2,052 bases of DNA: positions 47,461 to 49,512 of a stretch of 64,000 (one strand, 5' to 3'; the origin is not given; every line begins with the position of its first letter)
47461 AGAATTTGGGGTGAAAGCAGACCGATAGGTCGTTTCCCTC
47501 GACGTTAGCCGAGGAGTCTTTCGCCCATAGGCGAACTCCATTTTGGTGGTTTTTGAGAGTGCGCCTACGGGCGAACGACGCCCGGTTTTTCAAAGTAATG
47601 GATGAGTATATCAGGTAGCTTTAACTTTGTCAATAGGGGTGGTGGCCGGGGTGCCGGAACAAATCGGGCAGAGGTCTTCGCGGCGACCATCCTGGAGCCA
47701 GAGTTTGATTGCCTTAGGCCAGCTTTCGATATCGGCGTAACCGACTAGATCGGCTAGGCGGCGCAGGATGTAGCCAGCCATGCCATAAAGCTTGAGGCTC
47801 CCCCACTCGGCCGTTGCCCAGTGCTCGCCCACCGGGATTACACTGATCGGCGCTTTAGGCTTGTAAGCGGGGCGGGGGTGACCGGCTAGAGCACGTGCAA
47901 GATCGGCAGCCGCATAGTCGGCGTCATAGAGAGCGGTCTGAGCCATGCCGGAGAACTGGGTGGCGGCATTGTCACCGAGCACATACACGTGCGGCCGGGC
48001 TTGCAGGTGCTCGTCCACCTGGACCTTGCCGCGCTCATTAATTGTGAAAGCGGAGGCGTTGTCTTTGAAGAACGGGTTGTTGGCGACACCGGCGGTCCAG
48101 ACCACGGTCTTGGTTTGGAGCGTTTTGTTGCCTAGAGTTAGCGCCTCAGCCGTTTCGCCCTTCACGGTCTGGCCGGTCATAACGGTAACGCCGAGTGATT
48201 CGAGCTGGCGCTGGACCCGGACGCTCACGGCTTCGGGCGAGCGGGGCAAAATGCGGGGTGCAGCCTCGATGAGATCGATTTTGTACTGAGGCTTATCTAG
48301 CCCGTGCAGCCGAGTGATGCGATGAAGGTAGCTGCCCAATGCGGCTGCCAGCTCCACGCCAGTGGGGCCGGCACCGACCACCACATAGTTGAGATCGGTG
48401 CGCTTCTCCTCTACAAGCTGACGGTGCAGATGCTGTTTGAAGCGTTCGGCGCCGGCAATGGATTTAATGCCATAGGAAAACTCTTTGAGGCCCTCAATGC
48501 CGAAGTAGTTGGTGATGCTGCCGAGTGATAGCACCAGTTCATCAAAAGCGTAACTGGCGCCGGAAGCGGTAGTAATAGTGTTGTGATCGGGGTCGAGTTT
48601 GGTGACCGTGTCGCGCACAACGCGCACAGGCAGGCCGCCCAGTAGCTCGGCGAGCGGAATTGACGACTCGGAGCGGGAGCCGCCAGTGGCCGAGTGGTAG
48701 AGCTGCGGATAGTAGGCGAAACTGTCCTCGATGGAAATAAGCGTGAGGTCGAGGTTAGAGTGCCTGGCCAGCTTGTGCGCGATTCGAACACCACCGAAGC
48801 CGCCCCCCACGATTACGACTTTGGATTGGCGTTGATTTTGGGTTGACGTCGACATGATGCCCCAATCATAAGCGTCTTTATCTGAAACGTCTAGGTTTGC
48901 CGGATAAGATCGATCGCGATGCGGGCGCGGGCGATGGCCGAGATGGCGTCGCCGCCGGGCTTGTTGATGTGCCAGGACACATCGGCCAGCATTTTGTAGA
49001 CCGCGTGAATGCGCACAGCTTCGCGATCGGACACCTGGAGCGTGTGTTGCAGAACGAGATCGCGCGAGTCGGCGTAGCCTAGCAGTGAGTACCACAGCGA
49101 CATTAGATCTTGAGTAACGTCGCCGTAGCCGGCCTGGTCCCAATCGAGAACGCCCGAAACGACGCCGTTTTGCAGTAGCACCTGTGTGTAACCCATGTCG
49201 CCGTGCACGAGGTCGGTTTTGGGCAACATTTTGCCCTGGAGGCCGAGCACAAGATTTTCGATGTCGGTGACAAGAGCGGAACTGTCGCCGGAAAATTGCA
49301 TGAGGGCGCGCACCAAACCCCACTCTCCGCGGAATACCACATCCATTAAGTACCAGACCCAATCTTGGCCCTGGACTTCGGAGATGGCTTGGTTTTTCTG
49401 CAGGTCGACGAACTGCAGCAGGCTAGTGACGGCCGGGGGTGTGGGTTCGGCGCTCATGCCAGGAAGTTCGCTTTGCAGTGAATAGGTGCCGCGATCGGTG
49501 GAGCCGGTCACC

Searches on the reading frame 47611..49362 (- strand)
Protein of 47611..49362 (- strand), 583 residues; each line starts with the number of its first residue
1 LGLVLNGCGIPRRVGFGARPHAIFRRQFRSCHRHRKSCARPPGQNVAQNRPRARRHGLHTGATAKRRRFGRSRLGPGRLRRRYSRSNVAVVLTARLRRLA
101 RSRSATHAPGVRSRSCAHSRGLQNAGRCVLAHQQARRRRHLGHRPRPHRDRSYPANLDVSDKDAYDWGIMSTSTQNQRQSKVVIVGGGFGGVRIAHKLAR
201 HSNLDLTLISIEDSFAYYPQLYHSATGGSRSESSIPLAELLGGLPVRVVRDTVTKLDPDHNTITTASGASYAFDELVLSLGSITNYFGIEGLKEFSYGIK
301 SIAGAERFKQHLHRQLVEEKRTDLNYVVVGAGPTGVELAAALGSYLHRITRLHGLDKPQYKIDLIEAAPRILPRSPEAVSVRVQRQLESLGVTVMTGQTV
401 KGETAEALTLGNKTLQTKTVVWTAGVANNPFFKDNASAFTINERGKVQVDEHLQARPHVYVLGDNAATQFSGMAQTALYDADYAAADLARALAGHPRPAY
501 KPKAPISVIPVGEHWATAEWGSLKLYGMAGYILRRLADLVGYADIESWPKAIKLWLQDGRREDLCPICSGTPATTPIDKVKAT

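Call 6: search_protein_families(library=ncbifam, proteins=[window:47611-49362:-])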
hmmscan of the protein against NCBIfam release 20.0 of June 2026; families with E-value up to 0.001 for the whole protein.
window:47611-49362:- (583 aa): 32 families (the best 25 are shown)
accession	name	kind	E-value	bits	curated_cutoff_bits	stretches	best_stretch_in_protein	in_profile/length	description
TIGR03169.1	Nterm_to_SelD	hypoth_equivalog_domain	5.6e-37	127.9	310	1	229-528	52-348/365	pyridine nucleotide-disulfide oxidoreductase family protein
NF003437.0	PRK04965.1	equivalog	2.5e-15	56.4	392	1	180-502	3-309/378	NADH:flavorubredoxin reductase NorW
NF042949.2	3PPDioc_HcaD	equivalog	1e-14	54.1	450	1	180-472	2-282/386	3-phenylpropionate/cinnamic acid dioxygenase ferredoxin--NAD(+) reductase subunit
TIGR02374.1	nitri_red_nirB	equivalog_domain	4e-14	52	578.35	1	182-469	1-281/794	nitrite reductase large subunit NirB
TIGR01350.1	lipoamide_DH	equivalog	8.6e-14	51.1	408.8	1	247-490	105-331/461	dihydrolipoyl dehydrogenase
TIGR03385.1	CoA_CoA_reduc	equivalog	1.1e-12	47.5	578.8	1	252-468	78-285/439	CoA-disulfide reductase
NF046103.1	NOXase_Strep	equivalog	2.5e-11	43.2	600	1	252-481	77-295/442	H2O-forming NADH oxidase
TIGR04369.1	fusion_not_SelD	hypoth_equivalog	3.1e-11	42.1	700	1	229-470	51-255/701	oxidoreductase/SelD-related fusion protein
NF049943.1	SQR_III_seleno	exception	2.9e-10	39.6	525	1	181-294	2-118/406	type III sulfide quinone reductase, selenoprotein subtype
NF007286.0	PRK09754.1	equivalog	1.3e-09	37.4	447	1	180-471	4-282/400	phenylpropionate dioxygenase ferredoxin reductase subunit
NF007123.0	PRK09564.1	equivalog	1.3e-08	34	458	1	252-470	78-288/444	CoA-disulfide reductase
TIGR02053.1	MerA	equivalog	3e-08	33.1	454.45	1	262-467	118-309/465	mercury(II) reductase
NF004945.0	PRK06292.2-3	equivalog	4.6e-08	32.4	494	1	260-467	118-306/457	dihydrolipoyl dehydrogenase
NF003585.0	PRK05249.1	equivalog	8.6e-08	31.2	465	1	325-489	178-334/464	Si-specific NAD(P)(+) transhydrogenase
TIGR01316.1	gltA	equivalog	3.3e-07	29.5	471.75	0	319-400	129-206/449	NADPH-dependent glutamate synthase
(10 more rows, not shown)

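Call 7: search_protein_families(library=pfam, proteins=[window:47611-49362:-])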
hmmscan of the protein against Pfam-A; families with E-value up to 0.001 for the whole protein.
window:47611-49362:- (583 aa): 6 families
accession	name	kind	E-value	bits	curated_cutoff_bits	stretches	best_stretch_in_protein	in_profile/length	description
PF07992.20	Pyr_redox_2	-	4.6e-45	154.7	26.1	1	181-469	2-279/291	Pyridine nucleotide-disulphide oxidoreductase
PF00070.33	Pyr_redox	-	9.7e-14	52.1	22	1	326-402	2-65/82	Pyridine nucleotide-disulphide oxidoreductase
PF13454.12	NAD_binding_9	-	5.3e-09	36.7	21.8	0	242-281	112-153/155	FAD-NAD(P)-binding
PF13450.12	NAD_binding_8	-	5.7e-05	23.8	21.9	0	184-209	1-25/68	NAD(P)-binding Rossmann-like domain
PF01266.30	DAO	-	0.00015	21.9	27.9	0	181-210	1-29/353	FAD dependent oxidoreductase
PF13738.12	Pyr_redox_3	-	0.00091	19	30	0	301-454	142-294/305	Pyridine nucleotide-disulphide oxidoreductase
